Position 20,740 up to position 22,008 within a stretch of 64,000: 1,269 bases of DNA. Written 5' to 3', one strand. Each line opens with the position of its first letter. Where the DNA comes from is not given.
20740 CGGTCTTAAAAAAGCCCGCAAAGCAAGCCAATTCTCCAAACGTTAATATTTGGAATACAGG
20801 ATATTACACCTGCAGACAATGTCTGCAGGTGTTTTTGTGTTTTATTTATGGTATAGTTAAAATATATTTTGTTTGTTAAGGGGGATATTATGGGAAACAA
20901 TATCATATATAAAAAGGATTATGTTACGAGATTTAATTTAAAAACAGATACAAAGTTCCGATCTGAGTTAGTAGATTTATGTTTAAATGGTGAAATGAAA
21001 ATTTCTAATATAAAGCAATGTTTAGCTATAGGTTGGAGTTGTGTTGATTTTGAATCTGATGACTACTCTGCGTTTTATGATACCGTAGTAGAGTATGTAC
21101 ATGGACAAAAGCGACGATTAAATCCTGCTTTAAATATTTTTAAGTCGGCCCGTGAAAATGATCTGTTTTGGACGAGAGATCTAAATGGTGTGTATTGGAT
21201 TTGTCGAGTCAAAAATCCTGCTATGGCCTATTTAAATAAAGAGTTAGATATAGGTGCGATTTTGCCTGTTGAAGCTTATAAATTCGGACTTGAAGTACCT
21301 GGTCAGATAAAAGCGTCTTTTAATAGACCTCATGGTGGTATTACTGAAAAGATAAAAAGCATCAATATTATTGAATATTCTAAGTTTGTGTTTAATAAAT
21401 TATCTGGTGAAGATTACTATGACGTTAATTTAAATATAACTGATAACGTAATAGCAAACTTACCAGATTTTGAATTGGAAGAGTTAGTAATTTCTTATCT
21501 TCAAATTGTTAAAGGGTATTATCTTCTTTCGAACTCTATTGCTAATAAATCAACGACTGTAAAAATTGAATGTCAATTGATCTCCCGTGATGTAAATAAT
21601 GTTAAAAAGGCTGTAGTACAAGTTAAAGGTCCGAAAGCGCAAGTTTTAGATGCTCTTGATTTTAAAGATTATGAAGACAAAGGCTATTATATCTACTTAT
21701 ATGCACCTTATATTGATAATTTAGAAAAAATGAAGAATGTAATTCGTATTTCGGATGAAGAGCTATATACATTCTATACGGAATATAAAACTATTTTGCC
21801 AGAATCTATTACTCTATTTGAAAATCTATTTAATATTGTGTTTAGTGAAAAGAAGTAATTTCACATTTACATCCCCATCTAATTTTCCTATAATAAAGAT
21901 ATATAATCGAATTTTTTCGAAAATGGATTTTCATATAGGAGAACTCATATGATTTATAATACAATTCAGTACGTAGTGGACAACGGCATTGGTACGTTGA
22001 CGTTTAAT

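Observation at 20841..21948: Single-gene AT-rich islet between rpsI and a crotonase gene encoding a protein with an Mrr-like nuclease C-terminus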

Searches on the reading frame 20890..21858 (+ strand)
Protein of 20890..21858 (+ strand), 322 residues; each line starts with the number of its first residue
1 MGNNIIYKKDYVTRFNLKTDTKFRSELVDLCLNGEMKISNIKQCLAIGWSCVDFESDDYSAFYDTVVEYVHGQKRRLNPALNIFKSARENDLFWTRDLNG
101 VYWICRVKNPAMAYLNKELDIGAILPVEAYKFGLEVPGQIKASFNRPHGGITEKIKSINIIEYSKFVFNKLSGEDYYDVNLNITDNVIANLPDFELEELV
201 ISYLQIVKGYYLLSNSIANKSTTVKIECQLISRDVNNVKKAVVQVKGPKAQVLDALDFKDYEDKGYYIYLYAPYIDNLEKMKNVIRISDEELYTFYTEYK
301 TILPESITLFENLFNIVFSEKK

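Call 4: search_protein_families(library=pfam, proteins=[window:20890-21858:+], max_evalue=10)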
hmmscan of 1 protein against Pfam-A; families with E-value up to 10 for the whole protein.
window:20890-21858:+ (322 aa): 1 family
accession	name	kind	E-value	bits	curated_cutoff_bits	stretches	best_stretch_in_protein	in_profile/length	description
PF16681.11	Ig_5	-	0.074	13.9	27.3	1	221-268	7-54/82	Ig-like domain on T-cell surface glycoprotein CD3 epsilon chain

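Call 5: search_protein_families(library=padloc, proteins=[window:20890-21858:+], max_evalue=10)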
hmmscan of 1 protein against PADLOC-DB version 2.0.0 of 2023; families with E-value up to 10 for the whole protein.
window:20890-21858:+ (322 aa): 1 family
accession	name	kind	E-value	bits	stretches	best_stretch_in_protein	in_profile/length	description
PDLC04816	PDC-S02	-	4.9e-48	162.2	1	12-314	3-294/299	-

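Call 6: search_protein_families(library=ncbifam, proteins=[window:20890-21858:+], max_evalue=10)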
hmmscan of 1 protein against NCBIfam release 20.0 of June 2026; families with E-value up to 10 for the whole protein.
window:20890-21858:+ (322 aa): 0 families

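Call 9: find_homologous_proteins(query=window:20890-21858:+)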
Query window:20890-21858:+ (322 aa): 848 proteins with E <= 0.001 among 1934 candidates; the best 120 are listed.
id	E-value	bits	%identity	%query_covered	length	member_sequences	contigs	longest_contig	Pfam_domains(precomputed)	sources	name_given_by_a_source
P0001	5.0e-211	718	100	100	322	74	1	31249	-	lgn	-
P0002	3.2e-184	630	88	100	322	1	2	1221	-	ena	-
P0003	3.3e-182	623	87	100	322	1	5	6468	-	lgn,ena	-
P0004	6.7e-182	622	87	100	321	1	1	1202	-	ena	-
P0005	2.7e-181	620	87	100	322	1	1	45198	-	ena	-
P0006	1.7e-179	614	86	100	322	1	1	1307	-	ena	-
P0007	1.6e-178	611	85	100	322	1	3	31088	-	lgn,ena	-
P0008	1.6e-178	611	86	100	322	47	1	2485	-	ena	-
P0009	1.6e-178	611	85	100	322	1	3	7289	-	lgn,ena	-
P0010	3.8e-178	610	85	100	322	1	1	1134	-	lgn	-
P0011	6.0e-178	609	85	100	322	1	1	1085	-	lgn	-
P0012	9.7e-178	608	85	100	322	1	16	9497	-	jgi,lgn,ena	jgi:hypothetical protein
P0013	1.4e-177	608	85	100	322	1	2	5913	-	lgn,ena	-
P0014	1.6e-177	608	85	100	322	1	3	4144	-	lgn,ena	-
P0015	2.0e-177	607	84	100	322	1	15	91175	-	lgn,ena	-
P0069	5.0e-163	560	79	100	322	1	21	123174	-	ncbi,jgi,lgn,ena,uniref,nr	ncbi:MAG: ribonuclease D [Veillonella sp.]|uniref:ribonuclease D n=1 Tax=Veillonella sp. TaxID=19263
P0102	4.6e-159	547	81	98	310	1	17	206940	-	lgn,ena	-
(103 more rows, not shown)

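Call 13: search_solved_structures(query=window:20890-21858:+, max_evalue=10)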
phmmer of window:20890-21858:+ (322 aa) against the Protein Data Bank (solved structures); distinct sequences matched with E-value up to 10: 1.
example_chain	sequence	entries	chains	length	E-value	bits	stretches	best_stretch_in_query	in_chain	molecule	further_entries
4h5s_B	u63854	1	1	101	0.28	13.7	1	218-294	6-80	Cell adhesion molecule 1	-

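Call 14: search_protein_families(library=phrogs, proteins=[window:20890-21858:+], max_evalue=1)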
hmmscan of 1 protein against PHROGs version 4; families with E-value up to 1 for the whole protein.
window:20890-21858:+ (322 aa): 0 families

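Call 16: find_related_loci(query=window:20890-21858:+, collection=genome_contigs, flank=6000)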
Query window:20890-21858:+ (322 aa) in genome_contigs; peptide patterns used: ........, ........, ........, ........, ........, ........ (x = any residue, [..] = any of these).
80 stretches matched a pattern; 6 encode a relative of the query (tblastn E <= 1e-3); 4 distinct loci.
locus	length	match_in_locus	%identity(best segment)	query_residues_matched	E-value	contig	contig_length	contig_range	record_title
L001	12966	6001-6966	100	1-322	0e+0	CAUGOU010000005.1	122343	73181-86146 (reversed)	MAG TPA_asm: Veillonella parvula isolate SRR16280016_bin.8_MetaWRAP_v1.3_MAG genome assembly, contig: ERZ19289359.57, wh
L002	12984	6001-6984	77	1-322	5e-167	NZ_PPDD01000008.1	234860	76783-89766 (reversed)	Veillonella infantium strain T11011-4 Contig_8_len_234860, whole genome shotgun sequence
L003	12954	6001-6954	80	1-322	2e-165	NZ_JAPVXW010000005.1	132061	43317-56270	Veillonella sp. 27098_8_77 contig00005, whole genome shotgun sequence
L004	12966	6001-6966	100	1-322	0e+0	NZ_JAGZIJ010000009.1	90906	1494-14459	MAG: Veillonella parvula isolate L3_130_243G1_dasL3_130_243G1_concoct_45 L3_130_243G1_scaffold_74, whole genome shotgun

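Call 20: search_protein_representatives(protein=window:20890-21858:+)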
Query: 322 residues. Proteins with E-value up to 0.001 (for the whole library): 312; up to 1e-10: 128; up to 1e-30: 27. The best 150 are listed.
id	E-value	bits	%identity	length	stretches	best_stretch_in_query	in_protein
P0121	1.5e-91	323.5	54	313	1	10-313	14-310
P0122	6.0e-73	262.3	48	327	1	9-314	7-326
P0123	3.1e-71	256.7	48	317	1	5-315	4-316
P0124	3.0e-69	250.2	48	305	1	12-314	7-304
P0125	7.2e-68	245.7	49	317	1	12-315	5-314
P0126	1.3e-66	241.5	48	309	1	8-314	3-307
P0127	2.7e-65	237.2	45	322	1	9-314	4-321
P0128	1.1e-64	235.2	59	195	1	119-314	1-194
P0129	4.8e-64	233.1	58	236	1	92-314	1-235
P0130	4.9e-63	229.8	62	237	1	119-295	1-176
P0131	2.5e-57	211.1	55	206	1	10-219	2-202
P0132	4.8e-55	203.5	100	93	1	1-93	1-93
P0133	6.0e-49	183.5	78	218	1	81-188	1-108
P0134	2.6e-48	181.4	39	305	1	12-308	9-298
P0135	4.0e-47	177.5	60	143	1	133-275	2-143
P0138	2.0e-45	172.0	38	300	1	14-310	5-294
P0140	3.8e-43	164.4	39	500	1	12-309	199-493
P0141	3.1e-42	161.5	40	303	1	12-314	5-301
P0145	3.2e-34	135.1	34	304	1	23-313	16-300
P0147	2.5e-32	128.9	34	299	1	14-306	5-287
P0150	6.4e-30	121.0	32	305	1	14-309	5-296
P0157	9.5e-21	90.9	31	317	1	12-307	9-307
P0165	5.4e-19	85.1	33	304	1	9-308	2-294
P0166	7.6e-19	84.6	35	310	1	43-306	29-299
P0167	8.3e-19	84.5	33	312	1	25-309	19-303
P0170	2.1e-18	83.2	32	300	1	45-310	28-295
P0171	5.6e-18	81.8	28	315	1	45-313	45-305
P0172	1.4e-17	80.4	34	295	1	43-308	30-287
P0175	1.4e-16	77.2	32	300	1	45-309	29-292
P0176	1.4e-16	77.2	29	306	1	14-310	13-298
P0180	3.9e-16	75.7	29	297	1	44-308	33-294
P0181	5.6e-16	75.2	31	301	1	22-307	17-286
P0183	1.2e-15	74.1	31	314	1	45-307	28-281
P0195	7.7e-14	68.2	33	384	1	13-305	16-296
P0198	2.3e-13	66.6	33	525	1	41-177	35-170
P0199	2.6e-13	66.5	28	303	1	42-305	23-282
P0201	4.0e-13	65.8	33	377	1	43-261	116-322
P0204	4.7e-13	65.6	32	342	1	44-307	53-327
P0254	1.6e-10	57.3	34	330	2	134-310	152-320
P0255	1.6e-10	57.3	32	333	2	62-318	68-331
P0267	4.7e-10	55.8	39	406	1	72-317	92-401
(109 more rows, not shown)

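Call 27: search_protein_families(library=pfam, alignment_id=A1, max_evalue=1)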
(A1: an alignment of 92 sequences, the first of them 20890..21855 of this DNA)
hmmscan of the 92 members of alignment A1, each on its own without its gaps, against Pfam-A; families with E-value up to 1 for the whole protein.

A. member 1, window:20890-21855:+ (322 aa): 1 family
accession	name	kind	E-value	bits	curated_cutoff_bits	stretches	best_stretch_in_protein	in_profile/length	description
PF16681.11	Ig_5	-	0.074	13.9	27.3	1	221-268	7-54/82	Ig-like domain on T-cell surface glycoprotein CD3 epsilon chain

B. families by the number of members that match (of 92 scanned): 52 families (the first 25 are shown)
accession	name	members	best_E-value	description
PF04471.18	Mrr_cat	5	0.0087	Restriction endonuclease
PF18104.7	Tudor_2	3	0.0079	Jumonji domain-containing protein 2A Tudor domain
PF02021.23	UPF0102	2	0.059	Uncharacterised protein family UPF0102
PF09618.15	Cas_Csy4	1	0.013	CRISPR-associated protein (Cas_Csy4)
PF21940.1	Pfc11_Rna14-15-ID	1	0.017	Pfc11 Rna14/15 interacting domain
PF03497.21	Anthrax_toxA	1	0.019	Anthrax toxin LF subunit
PF14600.11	CBM_5_12_2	1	0.021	Cellulose-binding domain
PF17320.7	DUF5363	1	0.021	Family of unknown function (DUF5363)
PF00820.24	Lipoprotein_1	1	0.021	Borrelia lipoprotein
PF21444.2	CofB_pilin_dom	1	0.026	CofB, pilin domain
PF16369.11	GH43_C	1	0.028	C-terminal lipocalin-like domain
PF20260.4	PUA_4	1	0.035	RNA methyltransferase PUA domain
PF22080.2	Dark_CARD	1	0.039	Dark, CARD domain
PF20781.2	TssR_C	1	0.04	TssR C-terminal domain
PF18246.6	OST_IS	1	0.04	Oligosaccharyltransferase Insert domain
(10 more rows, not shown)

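Call 28: search_solved_structures(query=A1, max_evalue=10, show_alignments=3)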
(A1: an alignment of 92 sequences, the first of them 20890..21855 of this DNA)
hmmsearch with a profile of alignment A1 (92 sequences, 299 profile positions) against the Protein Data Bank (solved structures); distinct sequences matched with E-value up to 10: 1.
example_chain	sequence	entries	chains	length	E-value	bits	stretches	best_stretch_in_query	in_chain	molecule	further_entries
7cm4_H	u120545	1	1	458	0.27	13.8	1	21-109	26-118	IgG heavy chain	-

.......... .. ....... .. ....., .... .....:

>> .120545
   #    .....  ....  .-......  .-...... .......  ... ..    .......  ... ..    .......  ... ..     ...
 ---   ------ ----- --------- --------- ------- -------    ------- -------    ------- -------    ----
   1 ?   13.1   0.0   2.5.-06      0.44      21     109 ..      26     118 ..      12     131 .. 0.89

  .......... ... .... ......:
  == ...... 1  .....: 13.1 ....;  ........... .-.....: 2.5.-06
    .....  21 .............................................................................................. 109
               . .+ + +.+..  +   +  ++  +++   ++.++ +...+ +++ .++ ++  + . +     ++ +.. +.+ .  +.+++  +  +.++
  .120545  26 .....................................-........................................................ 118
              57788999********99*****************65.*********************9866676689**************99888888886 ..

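Call 35: predict_structure(alignment_id=A1)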
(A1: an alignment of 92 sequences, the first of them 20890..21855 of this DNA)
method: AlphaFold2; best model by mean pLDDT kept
length: 322 residues; sequences in the alignment: 92
mean_pLDDT: 92.1   pTM: 0.88
mean pLDDT of the five models: 92.1, 91.8, 91.6, 91.6, 91.6
residues with pLDDT >= 90: 259; 70-90: 43; 50-70: 18; < 50: 2
segments of 3 or more residues with pLDDT < 50: none
pLDDT, mean of each block of 10 residues (from residue 1): 64 97 98 89 97 96 98 96 97 98 98 97 98 94 89 93 94 94 80 92 98 83 80 98 92 95 98 97 97 96 92 68 56
secondary structure, 60 per line:
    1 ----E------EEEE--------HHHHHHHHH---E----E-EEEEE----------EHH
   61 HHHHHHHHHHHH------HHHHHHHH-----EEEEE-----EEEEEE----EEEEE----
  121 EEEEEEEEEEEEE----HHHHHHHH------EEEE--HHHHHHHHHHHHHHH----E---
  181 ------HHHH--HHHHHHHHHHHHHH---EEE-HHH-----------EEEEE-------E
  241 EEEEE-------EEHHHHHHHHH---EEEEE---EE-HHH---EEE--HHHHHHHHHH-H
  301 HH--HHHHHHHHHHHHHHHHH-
elements in order: E12-15 H24-32 E43-47 H59-72 H79-86 E92-96 E102-107 E112-116 E121-133 H138-145 E152-155 H158-172 H187-190 H193-206 E210-212 E228-232 E240-245 H255-263 E267-271 E284-286 H289-298 H305-321

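Call 42: find_encoding_contigs(protein=P0138, flank=10000, max_places=4)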
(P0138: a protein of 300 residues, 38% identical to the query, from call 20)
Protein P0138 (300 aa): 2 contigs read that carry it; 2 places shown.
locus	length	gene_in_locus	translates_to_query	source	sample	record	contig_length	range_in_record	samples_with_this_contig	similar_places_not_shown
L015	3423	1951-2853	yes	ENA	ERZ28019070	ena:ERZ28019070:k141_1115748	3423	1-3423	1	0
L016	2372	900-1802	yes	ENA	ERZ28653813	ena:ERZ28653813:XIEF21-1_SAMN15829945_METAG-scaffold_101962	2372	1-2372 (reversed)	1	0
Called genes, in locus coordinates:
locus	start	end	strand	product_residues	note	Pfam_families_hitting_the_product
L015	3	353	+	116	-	?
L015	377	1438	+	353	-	PF13280:WYL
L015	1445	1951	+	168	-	-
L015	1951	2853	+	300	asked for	-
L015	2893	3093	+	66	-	-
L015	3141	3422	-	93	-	?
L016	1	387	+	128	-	?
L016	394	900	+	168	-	-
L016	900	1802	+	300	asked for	-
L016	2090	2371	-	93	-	?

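Call 49: fold_search(model_id=the predicted structure, library=pdb)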
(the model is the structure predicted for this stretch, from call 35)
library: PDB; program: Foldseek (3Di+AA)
matches with E <= 10: 744; with E <= 0.001: 0
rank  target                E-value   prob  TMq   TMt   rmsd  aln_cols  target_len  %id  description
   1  6p4w_B                1.1e-03  0.87  0.19  0.17  14.4       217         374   10  XPB helicase in a complex with truncated Bax1 from Sulfurisphaera tokodaii at 2.96 Angstrom resolution (released 2020-06-03)
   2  6p4o_B                4.0e-03  0.69  0.18  0.14  14.3       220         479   11  Complex of XPB helicase with Bax1 endonuclease from Sulfurisphaera tokodaii at 3.15 Angstroms resolution (released 2020-06-03)
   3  6p4o_F                4.0e-03  0.63  0.18  0.14  14.4       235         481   11  Complex of XPB helicase with Bax1 endonuclease from Sulfurisphaera tokodaii at 3.15 Angstroms resolution (released 2020-06-03)
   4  6p4w_D                4.5e-03  0.72  0.19  0.17  14.4       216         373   12  XPB helicase in a complex with truncated Bax1 from Sulfurisphaera tokodaii at 2.96 Angstrom resolution (released 2020-06-03)
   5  4f0p_B                5.1e-03  0.75  0.25  0.19  21.6       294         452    8  MspJI Restriction Endonuclease - P31 Form (released 2012-08-08)
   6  4f0p_A                7.7e-03  0.77  0.25  0.19  19.2       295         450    7  MspJI Restriction Endonuclease - P31 Form (released 2012-08-08)
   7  6yex_A                1.2e-02  0.30  0.14  0.14  16.5       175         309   14  VcaM4I restriction endonuclease in the absence of DNA (released 2020-12-16)
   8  6p4o_D                1.5e-02  0.35  0.17  0.13  15.8       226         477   13  Complex of XPB helicase with Bax1 endonuclease from Sulfurisphaera tokodaii at 3.15 Angstroms resolution (released 2020-06-03)
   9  6p4f_B                2.2e-02  0.35  0.18  0.17  14.5       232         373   12  Crystal structure of the XPB-Bax1-forked DNA ternary complex (released 2020-06-17)
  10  9a5m_A                3.1e-02  0.09  0.16  0.12  28.4       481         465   10  Integrative model of YDJA-YDIS by crosslinking MS and deep learning (released 2024-09-18)
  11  6p66_B                3.5e-02  0.41  0.19  0.14  13.6       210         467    8  The crystal structure of the XPB complex with Bax1 from Archaeoglobus fulgidus at 3.0 Angstrom resolution (released 2020-06-17)
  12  9bgk_F                3.9e-02  0.63  0.21  0.07  11.6       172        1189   10  Structure of V.cholera DdmDE (2D:1E) in complex with DNA (released 2024-10-23)
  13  6yex_B                4.7e-02  0.69  0.23  0.24  16.9       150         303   13  VcaM4I restriction endonuclease in the absence of DNA (released 2020-12-16)
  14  2fok_A                8.6e-02  0.63  0.24  0.15  10.6       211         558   11  STRUCTURE OF RESTRICTION ENDONUCLEASE FOKI (released 1998-06-17)
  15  1esg_B                9.7e-02  0.51  0.17  0.24  10.8       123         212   10  RESTRICTION ENDONUCLEASE BAMHI BOUND TO A NON-SPECIFIC DNA. (released 2000-05-31)
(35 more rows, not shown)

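Call 56: list_cluster_members(proteins=[P0121, P0122, P0134, P0145, P0150, P0157, P0165, P0171, P0176, P0199])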
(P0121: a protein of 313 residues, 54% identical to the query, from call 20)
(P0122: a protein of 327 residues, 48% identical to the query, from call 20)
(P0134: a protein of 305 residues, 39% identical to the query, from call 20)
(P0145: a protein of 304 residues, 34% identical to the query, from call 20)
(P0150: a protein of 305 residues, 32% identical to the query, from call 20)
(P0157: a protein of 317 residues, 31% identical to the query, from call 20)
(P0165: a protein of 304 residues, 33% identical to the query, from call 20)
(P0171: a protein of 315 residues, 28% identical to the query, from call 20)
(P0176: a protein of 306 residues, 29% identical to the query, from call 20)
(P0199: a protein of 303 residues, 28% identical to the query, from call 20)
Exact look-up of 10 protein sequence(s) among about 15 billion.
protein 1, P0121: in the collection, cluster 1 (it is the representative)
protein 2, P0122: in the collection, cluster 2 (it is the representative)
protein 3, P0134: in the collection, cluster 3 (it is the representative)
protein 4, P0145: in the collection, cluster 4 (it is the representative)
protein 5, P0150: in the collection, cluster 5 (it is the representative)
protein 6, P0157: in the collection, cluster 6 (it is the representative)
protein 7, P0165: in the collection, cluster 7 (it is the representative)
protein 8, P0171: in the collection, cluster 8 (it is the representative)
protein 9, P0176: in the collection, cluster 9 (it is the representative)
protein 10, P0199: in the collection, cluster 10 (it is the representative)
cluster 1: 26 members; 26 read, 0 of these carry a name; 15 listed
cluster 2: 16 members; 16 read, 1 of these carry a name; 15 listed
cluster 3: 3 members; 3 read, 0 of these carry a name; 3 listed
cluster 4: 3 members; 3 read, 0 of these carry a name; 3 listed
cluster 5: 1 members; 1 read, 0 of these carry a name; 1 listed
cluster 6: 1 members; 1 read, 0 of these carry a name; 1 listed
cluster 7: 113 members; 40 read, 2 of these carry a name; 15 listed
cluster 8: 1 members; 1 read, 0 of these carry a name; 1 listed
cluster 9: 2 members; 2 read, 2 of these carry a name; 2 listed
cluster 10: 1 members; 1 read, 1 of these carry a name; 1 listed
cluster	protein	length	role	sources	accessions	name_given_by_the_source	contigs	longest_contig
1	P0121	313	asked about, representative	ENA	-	-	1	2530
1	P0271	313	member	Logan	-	-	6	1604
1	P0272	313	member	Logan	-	-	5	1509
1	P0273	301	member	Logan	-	-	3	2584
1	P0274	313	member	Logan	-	-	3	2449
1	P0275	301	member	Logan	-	-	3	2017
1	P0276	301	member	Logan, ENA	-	-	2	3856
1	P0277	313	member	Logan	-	-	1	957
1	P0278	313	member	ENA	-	-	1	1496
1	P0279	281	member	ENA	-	-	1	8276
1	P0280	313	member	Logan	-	-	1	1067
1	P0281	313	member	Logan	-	-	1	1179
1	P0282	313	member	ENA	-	-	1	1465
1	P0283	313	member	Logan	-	-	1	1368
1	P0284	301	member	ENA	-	-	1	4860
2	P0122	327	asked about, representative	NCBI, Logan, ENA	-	-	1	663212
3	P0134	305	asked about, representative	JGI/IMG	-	-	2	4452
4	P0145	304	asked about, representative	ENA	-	-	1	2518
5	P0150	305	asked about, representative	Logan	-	-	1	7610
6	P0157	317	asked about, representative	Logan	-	-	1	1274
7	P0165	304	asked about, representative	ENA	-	-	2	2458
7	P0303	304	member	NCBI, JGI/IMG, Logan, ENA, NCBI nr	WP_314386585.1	hypothetical protein | hypothetical protein [uncultured Fusobacterium sp.]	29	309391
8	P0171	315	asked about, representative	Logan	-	-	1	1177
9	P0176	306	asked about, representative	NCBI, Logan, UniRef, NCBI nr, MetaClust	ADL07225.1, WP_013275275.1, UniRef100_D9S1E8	hypothetical protein [Thermosediminibacter oceani] | Uncharacterized protein n=1 Tax=Thermosediminibacter oceani (strain ATCC BAA-1034 / DSM ... | 555079.Toce_0448 NOG125524 ""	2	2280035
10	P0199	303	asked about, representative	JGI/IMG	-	hypothetical protein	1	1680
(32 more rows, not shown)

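Call 57: find_encoding_contigs(protein=P0122, flank=10000, max_places=3)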
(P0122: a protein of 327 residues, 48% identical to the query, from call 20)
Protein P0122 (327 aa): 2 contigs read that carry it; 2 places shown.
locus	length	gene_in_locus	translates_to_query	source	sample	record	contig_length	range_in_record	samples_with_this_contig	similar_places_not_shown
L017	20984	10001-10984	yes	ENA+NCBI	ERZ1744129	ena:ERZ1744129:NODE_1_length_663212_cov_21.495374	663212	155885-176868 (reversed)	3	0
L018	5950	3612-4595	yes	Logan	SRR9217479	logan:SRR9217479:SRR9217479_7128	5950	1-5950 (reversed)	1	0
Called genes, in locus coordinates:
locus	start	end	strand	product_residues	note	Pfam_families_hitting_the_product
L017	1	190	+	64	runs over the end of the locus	PF13560:HTH_31 (weak), PF12844:HTH_19 (weak), PF01381:HTH_3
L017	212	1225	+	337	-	PF00004:AAA, PF07728:AAA_5 (weak)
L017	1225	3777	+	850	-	PF00082:Peptidase_S8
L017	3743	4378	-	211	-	-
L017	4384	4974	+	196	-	-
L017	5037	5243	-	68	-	-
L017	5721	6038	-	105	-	PF12728:HTH_17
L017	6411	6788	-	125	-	PF00872:Transposase_mut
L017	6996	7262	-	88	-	-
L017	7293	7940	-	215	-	-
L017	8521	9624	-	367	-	PF02661:Fic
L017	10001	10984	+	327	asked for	-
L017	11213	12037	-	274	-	-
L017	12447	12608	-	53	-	-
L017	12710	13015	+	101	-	PF00589:Phage_integrase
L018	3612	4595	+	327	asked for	-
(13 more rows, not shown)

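Call 58: find_encoding_contigs(protein=P0176, flank=10000, max_places=2)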
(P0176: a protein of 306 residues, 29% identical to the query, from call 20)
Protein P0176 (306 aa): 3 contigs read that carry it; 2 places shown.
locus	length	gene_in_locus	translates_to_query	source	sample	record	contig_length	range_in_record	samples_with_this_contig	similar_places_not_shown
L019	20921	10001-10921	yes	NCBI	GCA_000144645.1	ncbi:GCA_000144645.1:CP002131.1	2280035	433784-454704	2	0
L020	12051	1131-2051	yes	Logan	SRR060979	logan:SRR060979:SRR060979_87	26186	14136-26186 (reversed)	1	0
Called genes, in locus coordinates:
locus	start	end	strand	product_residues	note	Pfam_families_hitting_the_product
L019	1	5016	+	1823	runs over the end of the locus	PF22352:K319L-like_PKD (faint), PF00801:PKD (weak), PF18911:PKD_4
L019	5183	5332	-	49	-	-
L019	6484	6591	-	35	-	-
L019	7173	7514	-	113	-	-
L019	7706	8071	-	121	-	PF02537:CRCB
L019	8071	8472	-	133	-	PF02537:CRCB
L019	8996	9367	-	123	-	-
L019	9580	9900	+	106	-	-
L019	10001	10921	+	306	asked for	PF28530:DUF8426 (weak)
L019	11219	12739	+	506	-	PF01656:CbiA, PF13500:AAA_26, PF07685:GATase_3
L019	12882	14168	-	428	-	PF07690:MFS_1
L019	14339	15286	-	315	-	PF02775:TPP_enzyme_C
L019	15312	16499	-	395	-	PF01855:POR_N, PF17147:PFOR_II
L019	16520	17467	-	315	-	PF01558:POR, PF13237:Fer4_10 (faint), PF14697:Fer4_21 (weak), PF12838:Fer4_7 (faint), PF13187:Fer4_9 (faint), PF00037:Fer4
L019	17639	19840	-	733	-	PF02359:CDC48_N, PF02933:CDC48_2, PF13191:AAA_16 (weak), PF00004:AAA, PF05496:RuvB_N (weak), PF17862:AAA_lid_3, PF00004:AAA, PF17862:AAA_lid_3, +14 more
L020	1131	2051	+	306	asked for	PF28530:DUF8426 (weak)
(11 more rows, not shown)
